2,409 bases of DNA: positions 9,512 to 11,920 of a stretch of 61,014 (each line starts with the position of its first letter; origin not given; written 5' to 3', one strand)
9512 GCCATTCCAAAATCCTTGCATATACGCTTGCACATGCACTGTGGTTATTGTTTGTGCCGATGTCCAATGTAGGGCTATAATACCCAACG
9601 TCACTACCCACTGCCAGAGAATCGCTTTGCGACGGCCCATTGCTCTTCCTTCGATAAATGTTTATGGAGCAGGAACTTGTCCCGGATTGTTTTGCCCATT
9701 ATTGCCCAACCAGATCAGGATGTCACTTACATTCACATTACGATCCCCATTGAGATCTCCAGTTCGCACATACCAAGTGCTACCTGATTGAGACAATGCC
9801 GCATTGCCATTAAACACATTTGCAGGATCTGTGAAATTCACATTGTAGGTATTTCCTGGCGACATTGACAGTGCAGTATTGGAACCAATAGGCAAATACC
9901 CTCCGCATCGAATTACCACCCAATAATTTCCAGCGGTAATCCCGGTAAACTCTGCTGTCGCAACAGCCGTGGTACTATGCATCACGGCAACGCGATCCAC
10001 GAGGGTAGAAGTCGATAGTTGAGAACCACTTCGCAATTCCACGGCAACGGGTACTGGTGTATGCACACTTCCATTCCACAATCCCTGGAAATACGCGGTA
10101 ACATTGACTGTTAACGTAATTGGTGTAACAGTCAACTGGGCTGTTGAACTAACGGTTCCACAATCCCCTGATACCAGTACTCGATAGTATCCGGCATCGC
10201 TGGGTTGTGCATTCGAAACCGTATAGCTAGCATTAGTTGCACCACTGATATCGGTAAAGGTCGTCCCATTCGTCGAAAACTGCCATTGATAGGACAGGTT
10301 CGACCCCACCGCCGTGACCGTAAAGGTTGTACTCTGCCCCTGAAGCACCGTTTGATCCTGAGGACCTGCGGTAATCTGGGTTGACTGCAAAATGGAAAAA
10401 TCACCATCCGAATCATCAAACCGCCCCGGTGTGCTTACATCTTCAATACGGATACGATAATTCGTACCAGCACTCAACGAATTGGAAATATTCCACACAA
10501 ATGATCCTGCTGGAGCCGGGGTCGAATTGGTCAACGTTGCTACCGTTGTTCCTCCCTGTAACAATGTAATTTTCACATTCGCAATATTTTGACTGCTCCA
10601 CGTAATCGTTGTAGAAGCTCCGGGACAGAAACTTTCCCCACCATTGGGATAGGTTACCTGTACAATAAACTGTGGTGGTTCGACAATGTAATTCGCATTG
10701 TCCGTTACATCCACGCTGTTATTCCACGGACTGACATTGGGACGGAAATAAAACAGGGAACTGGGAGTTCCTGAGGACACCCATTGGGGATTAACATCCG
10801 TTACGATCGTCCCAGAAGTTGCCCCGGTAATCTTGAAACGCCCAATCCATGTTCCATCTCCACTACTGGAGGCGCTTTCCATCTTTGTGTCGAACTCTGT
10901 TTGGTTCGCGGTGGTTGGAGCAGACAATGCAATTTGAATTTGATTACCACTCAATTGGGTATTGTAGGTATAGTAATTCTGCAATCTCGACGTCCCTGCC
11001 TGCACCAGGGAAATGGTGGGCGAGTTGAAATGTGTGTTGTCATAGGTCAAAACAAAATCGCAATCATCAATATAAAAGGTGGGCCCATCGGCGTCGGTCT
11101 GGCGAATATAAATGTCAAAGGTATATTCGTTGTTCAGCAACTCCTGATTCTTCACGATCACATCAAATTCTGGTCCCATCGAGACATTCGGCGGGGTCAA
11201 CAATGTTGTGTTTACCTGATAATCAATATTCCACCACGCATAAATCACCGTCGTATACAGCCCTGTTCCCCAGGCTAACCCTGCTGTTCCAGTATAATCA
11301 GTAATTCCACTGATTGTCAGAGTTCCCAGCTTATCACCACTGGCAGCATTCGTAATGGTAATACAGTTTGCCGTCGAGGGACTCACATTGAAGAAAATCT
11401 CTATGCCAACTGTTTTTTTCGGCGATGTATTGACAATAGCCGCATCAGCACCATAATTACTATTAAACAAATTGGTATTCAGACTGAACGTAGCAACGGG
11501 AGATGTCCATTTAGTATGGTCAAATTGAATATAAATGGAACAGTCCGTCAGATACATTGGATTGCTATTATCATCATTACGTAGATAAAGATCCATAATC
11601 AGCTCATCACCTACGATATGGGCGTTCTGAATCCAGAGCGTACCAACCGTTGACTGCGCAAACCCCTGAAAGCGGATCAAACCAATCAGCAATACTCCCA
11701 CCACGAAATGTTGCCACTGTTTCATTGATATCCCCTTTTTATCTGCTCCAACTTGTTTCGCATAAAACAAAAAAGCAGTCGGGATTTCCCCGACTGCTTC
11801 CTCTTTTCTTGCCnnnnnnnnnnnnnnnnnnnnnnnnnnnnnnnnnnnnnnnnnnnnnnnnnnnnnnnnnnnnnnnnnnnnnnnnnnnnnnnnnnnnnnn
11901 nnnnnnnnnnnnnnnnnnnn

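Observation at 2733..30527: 28-kb surface-protein island that reads like a T9SS-anchored cohesin-dockerin assembly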

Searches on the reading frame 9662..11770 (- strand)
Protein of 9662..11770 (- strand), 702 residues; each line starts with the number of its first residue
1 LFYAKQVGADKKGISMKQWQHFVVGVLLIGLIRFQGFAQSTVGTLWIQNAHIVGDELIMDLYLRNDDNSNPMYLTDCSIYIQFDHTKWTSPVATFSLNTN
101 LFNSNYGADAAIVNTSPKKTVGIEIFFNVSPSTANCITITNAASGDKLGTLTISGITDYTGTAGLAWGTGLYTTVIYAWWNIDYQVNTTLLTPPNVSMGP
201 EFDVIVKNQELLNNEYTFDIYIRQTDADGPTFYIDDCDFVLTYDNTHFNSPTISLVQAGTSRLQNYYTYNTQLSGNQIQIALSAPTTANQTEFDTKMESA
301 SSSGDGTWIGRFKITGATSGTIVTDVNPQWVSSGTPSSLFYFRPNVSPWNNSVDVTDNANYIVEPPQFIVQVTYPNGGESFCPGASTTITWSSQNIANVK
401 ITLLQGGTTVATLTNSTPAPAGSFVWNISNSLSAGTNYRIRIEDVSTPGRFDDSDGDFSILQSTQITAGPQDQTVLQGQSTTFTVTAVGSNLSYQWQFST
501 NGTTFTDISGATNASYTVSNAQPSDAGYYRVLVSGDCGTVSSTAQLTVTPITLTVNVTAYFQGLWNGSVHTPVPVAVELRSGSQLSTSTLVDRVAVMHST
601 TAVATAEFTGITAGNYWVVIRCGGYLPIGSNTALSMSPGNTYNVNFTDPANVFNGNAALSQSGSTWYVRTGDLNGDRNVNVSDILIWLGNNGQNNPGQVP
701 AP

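Call 7: search_protein_families(library=pfam, proteins=[window:9662-11770:-], max_evalue=1)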
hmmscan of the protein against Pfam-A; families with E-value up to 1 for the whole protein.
window:9662-11770:- (702 aa): 10 families
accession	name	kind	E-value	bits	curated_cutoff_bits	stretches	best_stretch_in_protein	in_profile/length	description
PF10342.15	Kre9_KNH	-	8.3e-10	39.7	24.6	1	375-448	2-81/94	Kre9/KNH-like N-terminal Ig-like domain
PF07679.22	I-set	-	6.6e-07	29.7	23.7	1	465-548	2-90/90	Immunoglobulin I-set domain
PF13927.12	Ig_3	-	8.5e-07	29.8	30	1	465-533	3-76/78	Immunoglobulin domain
PF19408.5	PKD_6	-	0.00097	19.9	25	1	477-548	16-82/82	PKD-like domain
PF00047.31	ig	-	0.0054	17.4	21.8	1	473-530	3-67/81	Immunoglobulin domain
PF19081.6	Ig_7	-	0.0094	16.7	27.3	1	471-550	8-84/84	Ig-like domain CHU_C associated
PF13895.12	Ig_2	-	0.026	15.2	27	1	465-548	3-79/79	Immunoglobulin domain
PF07686.23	V-set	-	0.038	14.6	26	1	491-549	51-109/109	Immunoglobulin V-set domain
PF17116.11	T9SS_plug_1st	-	0.069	13.5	23.9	1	185-283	7-100/126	Type 9 secretion system plug protein 1st domain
PF13620.12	CarboxypepD_reg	-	0.25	12.2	32.3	1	607-647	41-80/82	Carboxypeptidase regulatory-like domain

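Call 10: search_protein_families(library=ncbifam, proteins=[window:9662-11770:-], max_evalue=1)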
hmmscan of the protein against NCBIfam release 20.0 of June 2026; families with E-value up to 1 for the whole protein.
window:9662-11770:- (702 aa): 0 families

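Call 54: find_related_loci(query=window:9665-11725:-, collection=genome_contigs, flank=10000)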
Query window:9665-11725:- (687 aa) in genome_contigs; peptide patterns used: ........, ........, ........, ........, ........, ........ (x = any residue, [..] = any of these).
98 stretches matched a pattern; 41 encode a relative of the query (tblastn E <= 1e-3); 40 distinct loci.
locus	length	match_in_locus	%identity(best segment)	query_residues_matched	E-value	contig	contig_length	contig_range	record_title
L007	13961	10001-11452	37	342-538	1e-17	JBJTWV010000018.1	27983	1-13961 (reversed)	MAG: Bacteroidota bacterium isolate samp_4444_metabat2_174 samp_4444_890477, whole genome shotgun sequence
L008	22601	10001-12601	37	420-541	5e-15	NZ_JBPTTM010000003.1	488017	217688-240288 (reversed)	Flavobacterium sp. XGLA_31 3, whole genome shotgun sequence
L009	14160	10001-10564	41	415-546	2e-14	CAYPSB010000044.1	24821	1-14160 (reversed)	MAG TPA_asm: uncultured Flavobacterium sp. isolate SRP135725_co1_544 genome assembly, contig: NODE_2388_length_24821_cov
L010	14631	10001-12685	40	415-669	6e-14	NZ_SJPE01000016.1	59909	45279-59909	Flavobacterium silvisoli strain RD-2-33 contig16, whole genome shotgun sequence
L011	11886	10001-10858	41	422-527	7e-14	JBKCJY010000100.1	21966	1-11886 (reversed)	MAG: Chitinophagaceae bacterium isolate samp_463_VAMB_477 samp_463_524917, whole genome shotgun sequence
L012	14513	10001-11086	42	420-540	8e-14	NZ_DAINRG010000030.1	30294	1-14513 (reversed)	MAG: Flavobacterium sp. isolate CTOTU25069 NODE_129_length_30294_cov_5.833625, whole genome shotgun sequence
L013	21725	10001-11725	40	357-538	1e-13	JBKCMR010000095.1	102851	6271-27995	MAG: Bacteroidota bacterium isolate samp_510_concoct_1225 samp_510_1615233, whole genome shotgun sequence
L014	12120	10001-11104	46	411-543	7e-13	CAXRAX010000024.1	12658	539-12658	MAG: Chitinophagaceae bacterium isolate CJ01B_2.146 genome assembly, contig: k141_724611, whole genome shotgun sequence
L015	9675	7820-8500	43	411-535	6e-13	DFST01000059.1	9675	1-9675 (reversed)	MAG TPA_asm: Chitinophagaceae bacterium UBA3430 UBA3430_contig_32250, whole genome shotgun sequence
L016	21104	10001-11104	51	451-538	9e-13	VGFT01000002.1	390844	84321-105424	MAG: Bacteroidetes bacterium isolate M_surface_9_m1_282 M_surface_9_m1_282_Ga0194116_10000013, whole genome shotgun sequ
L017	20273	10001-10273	43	450-533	6e-12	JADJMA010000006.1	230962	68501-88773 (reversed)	MAG: Flammeovirgaceae bacterium isolate EsbW_18-Q3-R4-48_BAT3C.7 tig00009487-10-2313820, whole genome shotgun sequence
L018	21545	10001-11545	37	423-536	4e-11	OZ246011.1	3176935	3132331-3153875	MAG: Flavipsychrobacter sp. isolate 883652e8-bc65-4f33-9a8e-01749225e2de genome assembly, chromosome: 1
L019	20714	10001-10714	42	420-545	3e-11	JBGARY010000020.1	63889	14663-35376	MAG: Chitinophagaceae bacterium isolate MAG_MBR_AS.58 MBRAS-58_NODE_20_length_63889_cov_5.875932, whole genome shotgun s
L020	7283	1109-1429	36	355-460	9e-11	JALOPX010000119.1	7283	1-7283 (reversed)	MAG: Candidatus Krumholzibacteriia bacterium isolate Prado140 scaffold_21595, whole genome shotgun sequence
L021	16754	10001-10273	49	451-537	1e-10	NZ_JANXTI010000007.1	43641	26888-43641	MAG: Flavobacterium sp. isolate 338R_metabat_4 338R_k141_230397, whole genome shotgun sequence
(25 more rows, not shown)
